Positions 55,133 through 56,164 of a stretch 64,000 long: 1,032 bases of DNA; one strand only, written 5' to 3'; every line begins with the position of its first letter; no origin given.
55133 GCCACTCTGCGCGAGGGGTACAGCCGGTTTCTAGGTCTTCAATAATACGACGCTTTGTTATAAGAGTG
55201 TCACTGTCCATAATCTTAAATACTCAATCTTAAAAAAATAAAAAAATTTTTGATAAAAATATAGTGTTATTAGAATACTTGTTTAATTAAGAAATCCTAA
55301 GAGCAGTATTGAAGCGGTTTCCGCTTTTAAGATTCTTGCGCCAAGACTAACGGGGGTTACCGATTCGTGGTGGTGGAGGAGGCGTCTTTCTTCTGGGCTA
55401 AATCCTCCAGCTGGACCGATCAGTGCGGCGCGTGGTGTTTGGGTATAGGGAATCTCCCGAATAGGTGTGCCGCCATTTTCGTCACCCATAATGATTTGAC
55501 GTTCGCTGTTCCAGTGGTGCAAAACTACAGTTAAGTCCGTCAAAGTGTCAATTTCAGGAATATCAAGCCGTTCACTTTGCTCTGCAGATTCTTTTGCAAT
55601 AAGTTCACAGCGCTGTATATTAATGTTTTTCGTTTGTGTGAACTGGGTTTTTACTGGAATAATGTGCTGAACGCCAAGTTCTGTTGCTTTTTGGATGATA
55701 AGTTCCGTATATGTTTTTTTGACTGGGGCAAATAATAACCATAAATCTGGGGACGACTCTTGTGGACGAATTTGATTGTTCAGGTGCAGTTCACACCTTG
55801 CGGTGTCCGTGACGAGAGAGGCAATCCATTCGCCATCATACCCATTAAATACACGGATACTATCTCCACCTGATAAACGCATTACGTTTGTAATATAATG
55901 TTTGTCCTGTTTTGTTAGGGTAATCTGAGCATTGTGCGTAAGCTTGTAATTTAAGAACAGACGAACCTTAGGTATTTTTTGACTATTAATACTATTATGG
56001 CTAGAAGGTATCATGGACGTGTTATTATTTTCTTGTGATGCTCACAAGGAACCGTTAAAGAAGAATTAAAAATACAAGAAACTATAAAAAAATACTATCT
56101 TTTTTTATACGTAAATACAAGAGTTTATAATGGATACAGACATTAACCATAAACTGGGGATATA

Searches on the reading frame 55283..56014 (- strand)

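Call 36: search_protein_families(library=pfam, proteins=[window:55283-56014:-], max_evalue=0.00001)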
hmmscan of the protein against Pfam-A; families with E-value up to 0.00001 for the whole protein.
window:55283-56014:- (243 aa): 2 families
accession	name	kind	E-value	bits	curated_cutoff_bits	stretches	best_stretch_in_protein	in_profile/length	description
PF04452.19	Methyltrans_RNA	-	5.6e-37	127.3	23.9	1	88-242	3-164/165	RNA methyltransferase domain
PF20260.4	PUA_4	-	3.9e-08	33.7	23.9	1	33-67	1-35/48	RNA methyltransferase PUA domain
